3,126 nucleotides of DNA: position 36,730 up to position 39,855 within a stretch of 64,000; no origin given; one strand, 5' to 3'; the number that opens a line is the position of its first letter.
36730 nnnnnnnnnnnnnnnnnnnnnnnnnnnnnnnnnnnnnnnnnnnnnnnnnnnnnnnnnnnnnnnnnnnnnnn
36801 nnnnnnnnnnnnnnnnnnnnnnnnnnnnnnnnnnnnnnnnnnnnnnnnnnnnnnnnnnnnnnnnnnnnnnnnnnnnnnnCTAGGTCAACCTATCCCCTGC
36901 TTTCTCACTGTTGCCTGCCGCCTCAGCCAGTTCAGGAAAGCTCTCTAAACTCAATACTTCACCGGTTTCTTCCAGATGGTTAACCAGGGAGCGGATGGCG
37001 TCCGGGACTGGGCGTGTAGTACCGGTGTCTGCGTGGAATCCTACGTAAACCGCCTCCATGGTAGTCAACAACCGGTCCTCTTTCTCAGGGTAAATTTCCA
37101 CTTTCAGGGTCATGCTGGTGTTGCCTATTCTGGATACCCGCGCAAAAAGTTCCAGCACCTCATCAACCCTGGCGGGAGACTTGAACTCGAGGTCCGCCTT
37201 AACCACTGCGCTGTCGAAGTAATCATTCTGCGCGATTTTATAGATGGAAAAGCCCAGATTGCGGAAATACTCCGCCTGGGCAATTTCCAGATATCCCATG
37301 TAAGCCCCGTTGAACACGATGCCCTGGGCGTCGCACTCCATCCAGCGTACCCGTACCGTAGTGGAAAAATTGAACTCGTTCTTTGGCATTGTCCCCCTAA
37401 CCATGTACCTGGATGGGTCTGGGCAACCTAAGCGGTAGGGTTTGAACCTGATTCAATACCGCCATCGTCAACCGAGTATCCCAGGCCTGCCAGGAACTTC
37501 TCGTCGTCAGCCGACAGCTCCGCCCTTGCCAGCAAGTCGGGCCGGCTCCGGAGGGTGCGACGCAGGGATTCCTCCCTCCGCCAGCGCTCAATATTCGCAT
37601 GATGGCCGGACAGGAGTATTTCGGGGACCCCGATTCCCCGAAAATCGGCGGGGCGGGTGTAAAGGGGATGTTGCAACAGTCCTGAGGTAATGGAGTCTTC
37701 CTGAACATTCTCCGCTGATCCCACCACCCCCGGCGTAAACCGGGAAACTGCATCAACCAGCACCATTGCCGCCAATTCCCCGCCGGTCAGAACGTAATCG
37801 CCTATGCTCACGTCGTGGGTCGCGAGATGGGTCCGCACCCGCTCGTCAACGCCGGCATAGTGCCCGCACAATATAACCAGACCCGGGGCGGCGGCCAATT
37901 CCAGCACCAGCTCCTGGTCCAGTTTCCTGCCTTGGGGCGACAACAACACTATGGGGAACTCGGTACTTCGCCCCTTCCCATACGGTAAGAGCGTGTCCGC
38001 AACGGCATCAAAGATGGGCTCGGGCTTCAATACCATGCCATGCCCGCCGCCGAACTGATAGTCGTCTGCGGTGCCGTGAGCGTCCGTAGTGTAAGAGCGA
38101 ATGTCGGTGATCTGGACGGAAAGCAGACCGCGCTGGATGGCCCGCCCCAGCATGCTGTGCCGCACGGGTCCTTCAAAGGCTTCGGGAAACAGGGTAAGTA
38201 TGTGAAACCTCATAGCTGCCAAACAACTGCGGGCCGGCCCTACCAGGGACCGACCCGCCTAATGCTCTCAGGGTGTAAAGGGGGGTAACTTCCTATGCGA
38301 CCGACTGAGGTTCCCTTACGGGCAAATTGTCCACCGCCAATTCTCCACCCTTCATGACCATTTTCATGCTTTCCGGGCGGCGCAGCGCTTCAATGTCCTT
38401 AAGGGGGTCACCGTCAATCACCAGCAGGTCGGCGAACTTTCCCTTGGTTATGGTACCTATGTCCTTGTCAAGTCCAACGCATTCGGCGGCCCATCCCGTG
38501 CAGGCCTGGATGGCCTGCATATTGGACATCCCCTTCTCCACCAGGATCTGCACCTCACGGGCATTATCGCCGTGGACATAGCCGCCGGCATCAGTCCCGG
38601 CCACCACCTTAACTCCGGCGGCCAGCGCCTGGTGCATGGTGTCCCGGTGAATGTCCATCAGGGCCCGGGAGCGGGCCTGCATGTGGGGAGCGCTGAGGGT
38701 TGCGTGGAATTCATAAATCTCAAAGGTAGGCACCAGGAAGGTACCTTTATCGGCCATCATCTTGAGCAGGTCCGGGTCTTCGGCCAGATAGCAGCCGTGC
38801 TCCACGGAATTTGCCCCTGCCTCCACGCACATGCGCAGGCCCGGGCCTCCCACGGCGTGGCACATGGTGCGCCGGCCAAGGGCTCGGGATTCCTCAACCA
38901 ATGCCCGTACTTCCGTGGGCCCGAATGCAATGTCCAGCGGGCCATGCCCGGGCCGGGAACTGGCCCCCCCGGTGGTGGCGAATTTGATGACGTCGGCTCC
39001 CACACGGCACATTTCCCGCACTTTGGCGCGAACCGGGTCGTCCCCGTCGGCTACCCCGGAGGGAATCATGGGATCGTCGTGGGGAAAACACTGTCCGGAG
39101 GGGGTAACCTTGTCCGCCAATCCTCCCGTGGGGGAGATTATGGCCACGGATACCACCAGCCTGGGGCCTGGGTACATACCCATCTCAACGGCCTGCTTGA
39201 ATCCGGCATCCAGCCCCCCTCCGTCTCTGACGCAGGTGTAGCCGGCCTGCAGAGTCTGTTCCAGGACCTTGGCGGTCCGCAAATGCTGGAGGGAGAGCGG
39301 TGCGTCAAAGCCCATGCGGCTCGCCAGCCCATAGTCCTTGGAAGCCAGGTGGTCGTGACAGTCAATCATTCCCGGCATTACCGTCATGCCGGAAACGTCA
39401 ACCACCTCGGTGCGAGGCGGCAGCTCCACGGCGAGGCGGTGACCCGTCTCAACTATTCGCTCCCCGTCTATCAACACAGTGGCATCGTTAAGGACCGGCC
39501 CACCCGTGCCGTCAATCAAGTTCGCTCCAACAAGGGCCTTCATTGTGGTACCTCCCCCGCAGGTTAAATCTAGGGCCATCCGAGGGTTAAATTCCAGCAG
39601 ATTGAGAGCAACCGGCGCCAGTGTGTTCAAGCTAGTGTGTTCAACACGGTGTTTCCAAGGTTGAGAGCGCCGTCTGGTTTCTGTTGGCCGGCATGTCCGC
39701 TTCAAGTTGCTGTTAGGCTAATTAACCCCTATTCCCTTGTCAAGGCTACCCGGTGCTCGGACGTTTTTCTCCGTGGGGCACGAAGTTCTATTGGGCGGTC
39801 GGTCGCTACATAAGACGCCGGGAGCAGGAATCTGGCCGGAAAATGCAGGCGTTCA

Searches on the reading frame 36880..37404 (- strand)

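Call 16: search_protein_families(library=pfam, proteins=[window:36880-37404:-], max_evalue=0.0001)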
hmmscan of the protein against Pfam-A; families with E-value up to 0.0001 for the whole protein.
window:36880-37404:- (174 aa): 2 families
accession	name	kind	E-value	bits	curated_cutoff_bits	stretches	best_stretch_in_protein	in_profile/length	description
PF03061.28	4HBT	-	2.6e-15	56.9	20.6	1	27-110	1-76/79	Thioesterase superfamily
PF13279.12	4HBT_2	-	2.1e-11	44.7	25.5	1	19-138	1-119/122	Thioesterase-like superfamily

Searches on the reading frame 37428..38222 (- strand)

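Call 16: search_protein_families(library=pfam, proteins=[window:37428-38222:-], max_evalue=0.0001)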
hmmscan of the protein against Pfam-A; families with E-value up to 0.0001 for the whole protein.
window:37428-38222:- (264 aa): 1 family
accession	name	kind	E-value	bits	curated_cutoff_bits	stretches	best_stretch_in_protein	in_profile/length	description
PF01746.26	tRNA_m1G_MT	-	3e-56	190.7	27.3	1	26-228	2-195/195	tRNA (Guanine-1)-methyltransferase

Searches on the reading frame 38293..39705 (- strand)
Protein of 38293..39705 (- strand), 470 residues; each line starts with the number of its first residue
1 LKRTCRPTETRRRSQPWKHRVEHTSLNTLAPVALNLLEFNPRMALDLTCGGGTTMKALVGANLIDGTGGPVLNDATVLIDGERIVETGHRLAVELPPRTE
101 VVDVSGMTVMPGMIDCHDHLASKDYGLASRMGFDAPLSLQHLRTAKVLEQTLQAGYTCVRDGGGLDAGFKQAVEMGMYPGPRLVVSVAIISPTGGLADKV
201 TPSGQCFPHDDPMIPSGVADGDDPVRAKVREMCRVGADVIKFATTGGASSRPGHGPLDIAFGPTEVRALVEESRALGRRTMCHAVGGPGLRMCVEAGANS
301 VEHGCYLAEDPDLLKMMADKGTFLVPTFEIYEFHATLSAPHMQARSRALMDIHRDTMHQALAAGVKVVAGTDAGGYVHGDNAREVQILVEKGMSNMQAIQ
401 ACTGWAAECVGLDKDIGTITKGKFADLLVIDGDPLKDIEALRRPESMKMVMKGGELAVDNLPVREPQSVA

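Call 13: find_encoding_contigs(protein=window:38293-39705:-, flank=10000, max_places=2)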
Protein window:38293-39705:- (470 aa): no gene with exactly this product is on record in the collection.

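Call 16: search_protein_families(library=pfam, proteins=[window:38293-39705:-], max_evalue=0.0001)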
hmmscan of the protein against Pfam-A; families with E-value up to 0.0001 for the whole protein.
window:38293-39705:- (470 aa): 2 families
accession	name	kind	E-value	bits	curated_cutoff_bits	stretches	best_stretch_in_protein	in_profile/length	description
PF01979.26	Amidohydro_1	-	6.3e-41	141.2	25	1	108-456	1-344/345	Amidohydrolase family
PF07969.17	Amidohydro_3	-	2.1e-15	57.6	29.7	1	145-456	162-470/472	Amidohydrolase family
